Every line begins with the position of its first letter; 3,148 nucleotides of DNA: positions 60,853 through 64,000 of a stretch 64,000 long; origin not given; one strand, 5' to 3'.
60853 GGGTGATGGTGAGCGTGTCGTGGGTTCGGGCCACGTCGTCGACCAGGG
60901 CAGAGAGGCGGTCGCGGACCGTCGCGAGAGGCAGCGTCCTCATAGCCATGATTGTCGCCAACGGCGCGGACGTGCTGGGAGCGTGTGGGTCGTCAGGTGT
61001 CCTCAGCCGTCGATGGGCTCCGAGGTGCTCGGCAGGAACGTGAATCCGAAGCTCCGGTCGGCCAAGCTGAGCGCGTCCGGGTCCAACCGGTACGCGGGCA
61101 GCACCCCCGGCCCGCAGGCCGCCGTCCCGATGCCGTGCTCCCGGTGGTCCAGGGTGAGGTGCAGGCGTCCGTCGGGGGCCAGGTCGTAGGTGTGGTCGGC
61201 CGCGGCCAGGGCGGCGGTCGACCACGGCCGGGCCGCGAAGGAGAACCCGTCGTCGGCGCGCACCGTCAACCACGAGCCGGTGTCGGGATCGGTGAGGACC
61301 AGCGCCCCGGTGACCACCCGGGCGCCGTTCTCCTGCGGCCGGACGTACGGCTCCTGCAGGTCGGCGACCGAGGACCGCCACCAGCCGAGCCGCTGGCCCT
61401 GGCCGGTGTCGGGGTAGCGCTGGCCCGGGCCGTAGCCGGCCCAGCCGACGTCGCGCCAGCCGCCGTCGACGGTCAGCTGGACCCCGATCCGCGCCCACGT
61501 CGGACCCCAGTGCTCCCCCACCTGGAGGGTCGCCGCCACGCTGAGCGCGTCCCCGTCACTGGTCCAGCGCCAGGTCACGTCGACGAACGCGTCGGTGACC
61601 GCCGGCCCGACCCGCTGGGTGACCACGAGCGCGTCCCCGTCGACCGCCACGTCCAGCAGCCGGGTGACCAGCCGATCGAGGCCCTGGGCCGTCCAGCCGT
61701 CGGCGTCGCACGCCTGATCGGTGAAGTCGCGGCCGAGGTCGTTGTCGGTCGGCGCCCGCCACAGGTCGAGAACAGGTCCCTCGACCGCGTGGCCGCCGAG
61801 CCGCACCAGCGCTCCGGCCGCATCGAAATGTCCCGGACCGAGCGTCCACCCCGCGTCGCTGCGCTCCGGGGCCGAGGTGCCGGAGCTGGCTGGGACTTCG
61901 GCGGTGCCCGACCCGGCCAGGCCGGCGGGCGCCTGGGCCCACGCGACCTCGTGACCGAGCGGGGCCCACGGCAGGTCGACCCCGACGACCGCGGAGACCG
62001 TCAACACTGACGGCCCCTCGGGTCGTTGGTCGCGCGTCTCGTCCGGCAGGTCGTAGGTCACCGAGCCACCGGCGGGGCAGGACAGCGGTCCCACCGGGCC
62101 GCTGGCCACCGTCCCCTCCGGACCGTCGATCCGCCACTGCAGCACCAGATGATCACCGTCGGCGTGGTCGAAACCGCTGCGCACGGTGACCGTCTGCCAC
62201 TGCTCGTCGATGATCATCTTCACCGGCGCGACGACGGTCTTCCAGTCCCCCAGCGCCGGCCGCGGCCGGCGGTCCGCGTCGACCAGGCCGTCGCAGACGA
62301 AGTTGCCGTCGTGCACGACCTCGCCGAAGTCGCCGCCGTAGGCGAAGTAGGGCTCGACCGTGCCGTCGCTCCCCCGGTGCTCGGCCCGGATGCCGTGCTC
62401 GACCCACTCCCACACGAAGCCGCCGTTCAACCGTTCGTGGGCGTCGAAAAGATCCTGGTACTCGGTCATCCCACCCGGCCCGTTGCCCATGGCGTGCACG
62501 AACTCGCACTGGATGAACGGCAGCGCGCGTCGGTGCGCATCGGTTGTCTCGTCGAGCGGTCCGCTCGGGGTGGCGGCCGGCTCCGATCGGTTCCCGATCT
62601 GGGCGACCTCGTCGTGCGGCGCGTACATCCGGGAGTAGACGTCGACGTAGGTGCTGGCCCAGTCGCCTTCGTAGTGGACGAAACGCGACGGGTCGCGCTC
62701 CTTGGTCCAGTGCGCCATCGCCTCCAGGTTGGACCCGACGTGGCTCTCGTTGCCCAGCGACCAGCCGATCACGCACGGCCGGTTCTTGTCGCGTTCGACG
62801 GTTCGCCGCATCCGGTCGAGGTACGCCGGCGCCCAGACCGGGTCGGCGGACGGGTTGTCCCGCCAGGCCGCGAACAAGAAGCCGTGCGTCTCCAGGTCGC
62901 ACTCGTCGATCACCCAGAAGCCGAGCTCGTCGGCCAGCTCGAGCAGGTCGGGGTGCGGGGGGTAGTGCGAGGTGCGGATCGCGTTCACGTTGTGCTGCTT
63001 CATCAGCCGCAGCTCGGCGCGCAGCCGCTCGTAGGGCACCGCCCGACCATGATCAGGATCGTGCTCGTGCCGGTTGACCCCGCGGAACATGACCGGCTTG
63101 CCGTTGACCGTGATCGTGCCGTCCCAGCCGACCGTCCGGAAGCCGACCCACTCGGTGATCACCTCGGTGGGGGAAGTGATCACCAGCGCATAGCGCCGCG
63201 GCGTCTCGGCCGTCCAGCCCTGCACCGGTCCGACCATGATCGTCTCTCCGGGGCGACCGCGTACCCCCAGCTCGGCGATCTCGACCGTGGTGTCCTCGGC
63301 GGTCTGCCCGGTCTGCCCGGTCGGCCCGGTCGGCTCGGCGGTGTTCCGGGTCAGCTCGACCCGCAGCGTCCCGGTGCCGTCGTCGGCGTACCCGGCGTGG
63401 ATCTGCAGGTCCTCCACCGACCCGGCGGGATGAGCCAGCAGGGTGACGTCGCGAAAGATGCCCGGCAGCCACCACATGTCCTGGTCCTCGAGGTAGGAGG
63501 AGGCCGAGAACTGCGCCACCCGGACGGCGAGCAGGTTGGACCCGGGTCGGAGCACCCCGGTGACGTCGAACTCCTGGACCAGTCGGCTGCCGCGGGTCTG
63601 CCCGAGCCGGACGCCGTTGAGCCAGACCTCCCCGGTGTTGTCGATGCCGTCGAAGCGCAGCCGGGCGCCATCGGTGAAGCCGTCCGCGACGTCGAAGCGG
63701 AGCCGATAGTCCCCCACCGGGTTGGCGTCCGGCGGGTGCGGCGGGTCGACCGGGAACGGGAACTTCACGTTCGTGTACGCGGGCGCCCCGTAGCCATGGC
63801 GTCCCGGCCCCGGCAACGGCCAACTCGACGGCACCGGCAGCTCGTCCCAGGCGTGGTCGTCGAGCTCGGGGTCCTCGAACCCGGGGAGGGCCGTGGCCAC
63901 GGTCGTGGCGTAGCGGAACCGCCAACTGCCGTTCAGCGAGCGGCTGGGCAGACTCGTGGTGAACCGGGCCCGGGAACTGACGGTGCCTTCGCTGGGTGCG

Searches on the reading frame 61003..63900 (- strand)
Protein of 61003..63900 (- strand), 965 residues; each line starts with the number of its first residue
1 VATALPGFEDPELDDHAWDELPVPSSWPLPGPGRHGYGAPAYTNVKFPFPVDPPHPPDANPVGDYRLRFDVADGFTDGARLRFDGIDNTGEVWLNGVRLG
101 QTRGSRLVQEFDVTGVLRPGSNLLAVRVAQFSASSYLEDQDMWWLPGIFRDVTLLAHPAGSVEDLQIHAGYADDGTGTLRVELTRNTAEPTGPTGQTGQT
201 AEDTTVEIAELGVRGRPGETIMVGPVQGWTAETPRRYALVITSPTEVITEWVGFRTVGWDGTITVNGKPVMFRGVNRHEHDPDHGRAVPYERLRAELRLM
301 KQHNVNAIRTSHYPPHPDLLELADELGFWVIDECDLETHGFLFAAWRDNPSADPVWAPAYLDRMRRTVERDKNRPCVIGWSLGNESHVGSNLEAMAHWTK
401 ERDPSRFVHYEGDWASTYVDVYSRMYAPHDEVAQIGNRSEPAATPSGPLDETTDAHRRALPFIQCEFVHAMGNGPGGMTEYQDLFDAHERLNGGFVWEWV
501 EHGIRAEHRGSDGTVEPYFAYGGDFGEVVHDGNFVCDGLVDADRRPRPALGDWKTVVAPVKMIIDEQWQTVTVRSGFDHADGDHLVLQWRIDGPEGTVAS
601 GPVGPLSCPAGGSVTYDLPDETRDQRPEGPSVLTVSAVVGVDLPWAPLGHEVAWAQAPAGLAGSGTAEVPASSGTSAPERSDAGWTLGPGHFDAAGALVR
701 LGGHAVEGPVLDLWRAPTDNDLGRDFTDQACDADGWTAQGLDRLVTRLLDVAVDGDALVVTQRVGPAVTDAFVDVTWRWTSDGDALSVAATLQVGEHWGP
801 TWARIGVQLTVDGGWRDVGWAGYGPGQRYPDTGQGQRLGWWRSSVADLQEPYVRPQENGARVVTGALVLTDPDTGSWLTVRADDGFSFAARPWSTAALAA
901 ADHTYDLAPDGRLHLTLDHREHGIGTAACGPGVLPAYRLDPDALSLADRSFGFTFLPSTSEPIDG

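Call 78: find_encoding_contigs(protein=window:61003-63900:-, flank=10000, max_places=2)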
Protein window:61003-63900:- (965 aa): no gene with exactly this product is on record in the collection.
